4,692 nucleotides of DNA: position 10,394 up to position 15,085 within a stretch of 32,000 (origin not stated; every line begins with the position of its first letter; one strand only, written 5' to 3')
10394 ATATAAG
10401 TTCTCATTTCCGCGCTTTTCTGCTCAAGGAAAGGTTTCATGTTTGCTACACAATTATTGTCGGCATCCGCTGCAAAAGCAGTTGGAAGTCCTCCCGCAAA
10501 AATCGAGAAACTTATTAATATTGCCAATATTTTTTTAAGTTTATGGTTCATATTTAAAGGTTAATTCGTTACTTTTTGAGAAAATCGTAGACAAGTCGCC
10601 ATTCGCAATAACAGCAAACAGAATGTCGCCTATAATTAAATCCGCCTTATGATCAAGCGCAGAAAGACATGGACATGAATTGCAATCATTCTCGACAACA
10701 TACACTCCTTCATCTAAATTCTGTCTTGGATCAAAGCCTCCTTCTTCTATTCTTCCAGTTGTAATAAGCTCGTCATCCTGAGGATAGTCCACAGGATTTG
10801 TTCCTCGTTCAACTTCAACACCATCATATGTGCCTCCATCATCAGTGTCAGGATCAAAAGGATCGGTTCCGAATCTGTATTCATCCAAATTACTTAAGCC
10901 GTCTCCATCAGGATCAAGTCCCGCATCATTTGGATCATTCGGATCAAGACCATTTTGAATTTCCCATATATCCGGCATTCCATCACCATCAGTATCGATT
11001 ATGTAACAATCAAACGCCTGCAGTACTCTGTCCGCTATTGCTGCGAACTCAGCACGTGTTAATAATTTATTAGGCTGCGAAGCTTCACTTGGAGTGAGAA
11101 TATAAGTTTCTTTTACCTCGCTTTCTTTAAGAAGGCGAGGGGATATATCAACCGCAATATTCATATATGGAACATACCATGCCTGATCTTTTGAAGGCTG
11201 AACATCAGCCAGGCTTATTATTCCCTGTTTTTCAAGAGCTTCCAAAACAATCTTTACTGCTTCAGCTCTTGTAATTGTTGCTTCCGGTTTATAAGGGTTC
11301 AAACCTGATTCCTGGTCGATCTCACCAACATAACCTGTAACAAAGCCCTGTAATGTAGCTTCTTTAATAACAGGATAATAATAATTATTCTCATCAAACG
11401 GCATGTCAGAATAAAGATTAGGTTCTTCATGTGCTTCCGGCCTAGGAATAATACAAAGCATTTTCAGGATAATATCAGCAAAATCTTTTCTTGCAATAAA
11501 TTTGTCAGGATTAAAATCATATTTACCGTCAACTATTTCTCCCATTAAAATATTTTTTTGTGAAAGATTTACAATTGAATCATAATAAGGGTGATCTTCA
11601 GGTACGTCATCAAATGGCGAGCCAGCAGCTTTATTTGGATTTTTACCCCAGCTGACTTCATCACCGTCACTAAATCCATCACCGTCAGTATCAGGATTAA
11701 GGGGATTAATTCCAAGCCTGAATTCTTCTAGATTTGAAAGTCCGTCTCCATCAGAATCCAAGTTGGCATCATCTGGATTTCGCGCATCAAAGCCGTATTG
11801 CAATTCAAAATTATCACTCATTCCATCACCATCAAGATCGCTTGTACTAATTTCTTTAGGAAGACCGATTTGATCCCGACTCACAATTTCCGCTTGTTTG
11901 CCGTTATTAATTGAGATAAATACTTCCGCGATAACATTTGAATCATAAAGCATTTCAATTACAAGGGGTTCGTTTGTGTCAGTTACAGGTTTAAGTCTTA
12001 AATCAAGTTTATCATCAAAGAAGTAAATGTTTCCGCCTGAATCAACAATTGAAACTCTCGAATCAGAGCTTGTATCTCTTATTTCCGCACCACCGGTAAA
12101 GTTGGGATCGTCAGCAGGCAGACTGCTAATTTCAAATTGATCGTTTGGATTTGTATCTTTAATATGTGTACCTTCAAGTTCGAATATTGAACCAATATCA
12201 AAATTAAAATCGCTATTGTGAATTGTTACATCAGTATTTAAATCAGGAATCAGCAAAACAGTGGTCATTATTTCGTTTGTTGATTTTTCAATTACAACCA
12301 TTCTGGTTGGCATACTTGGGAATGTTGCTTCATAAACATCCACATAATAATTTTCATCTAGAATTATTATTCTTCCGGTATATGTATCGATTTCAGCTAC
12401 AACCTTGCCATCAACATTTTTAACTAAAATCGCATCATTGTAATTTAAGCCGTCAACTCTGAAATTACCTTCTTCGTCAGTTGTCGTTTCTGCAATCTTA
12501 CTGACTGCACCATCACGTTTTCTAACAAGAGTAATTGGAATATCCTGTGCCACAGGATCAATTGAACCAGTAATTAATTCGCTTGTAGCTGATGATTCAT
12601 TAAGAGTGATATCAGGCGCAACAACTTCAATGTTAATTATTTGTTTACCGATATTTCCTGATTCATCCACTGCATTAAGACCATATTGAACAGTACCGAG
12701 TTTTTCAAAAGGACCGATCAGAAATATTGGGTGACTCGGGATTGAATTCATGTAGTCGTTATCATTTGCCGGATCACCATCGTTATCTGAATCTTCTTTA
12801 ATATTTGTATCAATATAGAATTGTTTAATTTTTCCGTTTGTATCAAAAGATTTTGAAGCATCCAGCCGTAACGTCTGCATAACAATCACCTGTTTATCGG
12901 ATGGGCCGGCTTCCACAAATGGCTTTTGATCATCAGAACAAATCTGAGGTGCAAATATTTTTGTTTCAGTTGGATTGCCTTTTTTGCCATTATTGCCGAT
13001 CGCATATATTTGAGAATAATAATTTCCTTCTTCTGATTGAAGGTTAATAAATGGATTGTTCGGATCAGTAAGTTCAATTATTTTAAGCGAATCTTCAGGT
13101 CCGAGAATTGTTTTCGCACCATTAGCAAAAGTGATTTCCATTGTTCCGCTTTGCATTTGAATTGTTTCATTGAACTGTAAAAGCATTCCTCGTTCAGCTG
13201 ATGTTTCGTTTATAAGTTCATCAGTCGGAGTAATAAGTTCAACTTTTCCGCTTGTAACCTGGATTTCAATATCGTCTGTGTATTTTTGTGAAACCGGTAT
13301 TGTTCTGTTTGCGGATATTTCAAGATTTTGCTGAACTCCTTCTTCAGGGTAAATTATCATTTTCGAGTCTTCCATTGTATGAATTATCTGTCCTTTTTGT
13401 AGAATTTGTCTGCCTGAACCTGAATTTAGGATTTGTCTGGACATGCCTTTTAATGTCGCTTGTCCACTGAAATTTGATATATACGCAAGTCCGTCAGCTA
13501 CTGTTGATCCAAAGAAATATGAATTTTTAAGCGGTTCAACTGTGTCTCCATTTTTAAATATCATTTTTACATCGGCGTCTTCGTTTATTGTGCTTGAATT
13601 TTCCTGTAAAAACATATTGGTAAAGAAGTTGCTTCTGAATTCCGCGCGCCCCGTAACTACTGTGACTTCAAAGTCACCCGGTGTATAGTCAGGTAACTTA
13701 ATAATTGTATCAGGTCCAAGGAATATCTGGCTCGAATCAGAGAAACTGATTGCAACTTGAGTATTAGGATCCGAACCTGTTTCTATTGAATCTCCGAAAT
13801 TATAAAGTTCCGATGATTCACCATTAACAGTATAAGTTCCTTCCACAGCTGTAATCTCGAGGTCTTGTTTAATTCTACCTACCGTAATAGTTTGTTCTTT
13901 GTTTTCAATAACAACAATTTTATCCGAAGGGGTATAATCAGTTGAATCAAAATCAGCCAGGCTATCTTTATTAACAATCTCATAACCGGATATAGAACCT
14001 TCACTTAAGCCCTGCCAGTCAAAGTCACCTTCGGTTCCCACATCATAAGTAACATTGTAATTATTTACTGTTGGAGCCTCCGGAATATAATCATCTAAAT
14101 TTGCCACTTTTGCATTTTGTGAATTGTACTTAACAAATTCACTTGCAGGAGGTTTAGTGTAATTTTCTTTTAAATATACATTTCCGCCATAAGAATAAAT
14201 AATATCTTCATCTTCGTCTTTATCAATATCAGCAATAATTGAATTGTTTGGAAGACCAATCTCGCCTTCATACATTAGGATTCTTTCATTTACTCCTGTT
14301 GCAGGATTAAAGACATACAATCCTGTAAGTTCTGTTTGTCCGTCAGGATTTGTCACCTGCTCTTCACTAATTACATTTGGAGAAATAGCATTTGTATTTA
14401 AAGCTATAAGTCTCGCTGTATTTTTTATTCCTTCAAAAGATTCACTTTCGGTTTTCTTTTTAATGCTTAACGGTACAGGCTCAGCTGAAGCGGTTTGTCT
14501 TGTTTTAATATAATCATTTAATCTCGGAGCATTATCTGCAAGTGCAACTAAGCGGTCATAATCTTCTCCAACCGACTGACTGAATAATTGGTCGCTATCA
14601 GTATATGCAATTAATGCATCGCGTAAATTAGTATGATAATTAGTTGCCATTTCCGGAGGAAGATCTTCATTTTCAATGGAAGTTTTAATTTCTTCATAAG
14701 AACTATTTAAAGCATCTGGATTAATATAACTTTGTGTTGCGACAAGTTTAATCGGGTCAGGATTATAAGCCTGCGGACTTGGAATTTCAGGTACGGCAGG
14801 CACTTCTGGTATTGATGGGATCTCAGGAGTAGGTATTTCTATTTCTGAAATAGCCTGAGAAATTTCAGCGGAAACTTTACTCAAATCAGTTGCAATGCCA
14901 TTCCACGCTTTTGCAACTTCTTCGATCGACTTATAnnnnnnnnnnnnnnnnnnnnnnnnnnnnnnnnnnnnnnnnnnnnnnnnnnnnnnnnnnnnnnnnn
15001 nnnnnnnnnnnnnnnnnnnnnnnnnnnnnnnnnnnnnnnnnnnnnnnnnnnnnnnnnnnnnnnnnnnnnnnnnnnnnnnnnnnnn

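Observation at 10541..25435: Giant 4,964-aa secreted mosaic surface protein with two wall anchors about 3,100 aa apart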

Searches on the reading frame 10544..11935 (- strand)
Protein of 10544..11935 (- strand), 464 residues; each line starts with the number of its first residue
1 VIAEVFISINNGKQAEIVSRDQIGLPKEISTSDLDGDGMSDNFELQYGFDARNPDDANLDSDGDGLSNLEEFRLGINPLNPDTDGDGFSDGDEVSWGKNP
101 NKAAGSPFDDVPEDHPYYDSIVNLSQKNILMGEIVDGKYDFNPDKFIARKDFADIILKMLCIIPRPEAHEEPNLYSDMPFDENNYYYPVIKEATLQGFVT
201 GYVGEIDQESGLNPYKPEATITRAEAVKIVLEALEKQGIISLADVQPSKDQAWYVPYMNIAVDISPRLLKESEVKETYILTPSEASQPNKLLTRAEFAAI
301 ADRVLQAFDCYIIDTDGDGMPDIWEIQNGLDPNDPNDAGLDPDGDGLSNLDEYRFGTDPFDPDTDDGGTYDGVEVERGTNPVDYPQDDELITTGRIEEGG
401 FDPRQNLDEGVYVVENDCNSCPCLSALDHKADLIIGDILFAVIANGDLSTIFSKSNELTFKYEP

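Call 25: search_protein_families(library=pfam, proteins=[window:10544-11935:-], max_evalue=0.5)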
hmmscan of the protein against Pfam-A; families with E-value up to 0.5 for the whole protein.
window:10544-11935:- (464 aa): 3 families
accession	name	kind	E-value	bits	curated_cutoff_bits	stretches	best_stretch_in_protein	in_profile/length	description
PF18884.5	TSP3_bac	-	7.4e-26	90.1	25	5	82-103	1-22/22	Bacterial TSP3 repeat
PF00395.25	SLH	-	2.3e-07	31.1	20.8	1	107-153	1-44/44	S-layer homology domain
PF03495.19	Binary_toxB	-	0.35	11.5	25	0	33-95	2-61/78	Clostridial binary toxin B/anthrax toxin PA Ca-binding domain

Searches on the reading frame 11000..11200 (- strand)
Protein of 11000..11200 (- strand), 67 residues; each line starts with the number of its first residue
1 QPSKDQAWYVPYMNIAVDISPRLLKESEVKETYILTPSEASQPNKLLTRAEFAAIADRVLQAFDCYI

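Call 9: search_protein_families(library=pfam, proteins=[window:11000-11200:-], max_evalue=10)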
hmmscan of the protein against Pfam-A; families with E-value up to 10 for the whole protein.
window:11000-11200:- (67 aa): 1 family
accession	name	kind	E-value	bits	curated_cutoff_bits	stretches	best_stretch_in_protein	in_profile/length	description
PF00395.25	SLH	-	0.0082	16.5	20.8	1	42-53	33-44/44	S-layer homology domain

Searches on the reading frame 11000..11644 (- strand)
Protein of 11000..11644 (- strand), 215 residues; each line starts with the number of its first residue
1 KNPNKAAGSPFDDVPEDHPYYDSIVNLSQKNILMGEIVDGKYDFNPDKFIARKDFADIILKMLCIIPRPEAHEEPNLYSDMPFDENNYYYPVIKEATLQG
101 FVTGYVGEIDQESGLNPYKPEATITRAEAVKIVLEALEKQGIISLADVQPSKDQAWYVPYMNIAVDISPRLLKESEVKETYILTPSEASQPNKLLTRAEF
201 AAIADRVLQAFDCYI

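Call 83: search_solved_structures(query=window:11000-11644:-, max_evalue=0.1)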
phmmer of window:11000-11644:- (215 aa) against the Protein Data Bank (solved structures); distinct sequences matched with E-value up to 0.1: 3.
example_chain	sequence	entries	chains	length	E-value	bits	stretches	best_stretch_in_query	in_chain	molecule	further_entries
9g93_A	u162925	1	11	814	0.0029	20.4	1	3-104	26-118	S-layer protein sap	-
3pyw_A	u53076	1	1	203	0.0042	19.9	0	8-104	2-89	S-layer protein sap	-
6bt4_A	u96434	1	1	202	0.0052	19.6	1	7-104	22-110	S-layer protein sap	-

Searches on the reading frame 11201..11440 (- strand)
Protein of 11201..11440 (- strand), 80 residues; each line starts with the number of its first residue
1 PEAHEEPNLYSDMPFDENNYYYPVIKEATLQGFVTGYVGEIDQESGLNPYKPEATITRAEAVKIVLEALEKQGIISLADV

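Call 9: search_protein_families(library=pfam, proteins=[window:11201-11440:-], max_evalue=10)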
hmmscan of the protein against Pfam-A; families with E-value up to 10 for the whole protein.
window:11201-11440:- (80 aa): 1 family
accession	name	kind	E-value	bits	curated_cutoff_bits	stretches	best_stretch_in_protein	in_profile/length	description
PF00395.25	SLH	-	0.047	14.1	20.8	1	21-61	12-43/44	S-layer homology domain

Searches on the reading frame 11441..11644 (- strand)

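Call 9: search_protein_families(library=pfam, proteins=[window:11441-11644:-], max_evalue=10)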
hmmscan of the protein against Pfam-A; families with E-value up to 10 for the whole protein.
window:11441-11644:- (68 aa): 1 family
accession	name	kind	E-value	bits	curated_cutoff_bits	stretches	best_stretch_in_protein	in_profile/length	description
PF00395.25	SLH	-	9.1e-05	22.8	20.8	1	10-56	1-44/44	S-layer homology domain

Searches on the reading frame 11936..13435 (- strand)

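Call 25: search_protein_families(library=pfam, proteins=[window:11936-13435:-], max_evalue=0.5)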
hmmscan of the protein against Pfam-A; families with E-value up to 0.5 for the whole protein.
window:11936-13435:- (500 aa): 7 families
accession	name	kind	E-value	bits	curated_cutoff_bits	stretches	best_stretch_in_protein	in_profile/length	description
PF22902.2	NOMO1-like_9th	-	0.0014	18.8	27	1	287-330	4-45/75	BOS complex subunit NOMO1-like, beta sandwich domain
PF12538.13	FtsK_SpoIIIE_N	-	0.028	15.1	27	1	36-103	11-80/115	DNA transporter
PF01060.29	TTR-52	-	0.032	15.3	24.9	1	296-329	11-45/79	Transthyretin-like family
PF20914.2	DNA_pol_IIIA_C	-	0.13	12.5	22.5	1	35-77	3-46/52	DNA polymerase III subunit alpha, C-terminal domain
PF13620.12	CarboxypepD_reg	-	0.14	13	32.3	1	301-331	19-46/82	Carboxypeptidase regulatory-like domain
PF11160.13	Hva1_TUDOR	-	0.18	12.3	24.1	0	306-347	12-53/59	Hypervirulence associated proteins TUDOR domain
PF04525.18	LOR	-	0.21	11.6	24.5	1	316-370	119-175/187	LURP-one-related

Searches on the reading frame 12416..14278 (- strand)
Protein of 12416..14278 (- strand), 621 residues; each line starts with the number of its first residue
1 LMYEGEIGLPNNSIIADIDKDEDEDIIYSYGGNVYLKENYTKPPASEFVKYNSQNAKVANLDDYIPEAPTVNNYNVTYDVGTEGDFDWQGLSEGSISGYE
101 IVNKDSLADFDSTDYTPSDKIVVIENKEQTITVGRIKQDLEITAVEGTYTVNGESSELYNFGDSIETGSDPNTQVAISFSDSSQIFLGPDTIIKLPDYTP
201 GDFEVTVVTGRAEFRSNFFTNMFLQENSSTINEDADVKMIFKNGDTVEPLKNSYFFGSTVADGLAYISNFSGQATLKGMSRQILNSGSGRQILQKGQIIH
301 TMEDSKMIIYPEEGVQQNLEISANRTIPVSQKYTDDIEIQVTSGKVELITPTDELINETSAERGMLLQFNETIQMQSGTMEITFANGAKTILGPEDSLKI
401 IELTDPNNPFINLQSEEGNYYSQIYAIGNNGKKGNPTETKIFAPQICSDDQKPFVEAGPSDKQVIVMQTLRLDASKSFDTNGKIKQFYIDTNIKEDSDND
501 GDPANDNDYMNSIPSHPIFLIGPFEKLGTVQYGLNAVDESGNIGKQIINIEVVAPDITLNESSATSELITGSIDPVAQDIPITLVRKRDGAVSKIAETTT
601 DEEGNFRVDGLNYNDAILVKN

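Call 28: search_solved_structures(query=window:12416-14278:-, max_evalue=1)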
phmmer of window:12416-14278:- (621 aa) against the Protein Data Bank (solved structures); distinct sequences matched with E-value up to 1: 0.

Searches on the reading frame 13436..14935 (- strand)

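Call 25: search_protein_families(library=pfam, proteins=[window:13436-14935:-], max_evalue=0.5)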
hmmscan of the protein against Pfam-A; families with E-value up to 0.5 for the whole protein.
window:13436-14935:- (500 aa): 1 family
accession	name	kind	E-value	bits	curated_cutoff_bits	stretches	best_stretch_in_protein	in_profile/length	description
PF04773.18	FecR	-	0.032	15.1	24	1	384-434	3-53/97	FecR protein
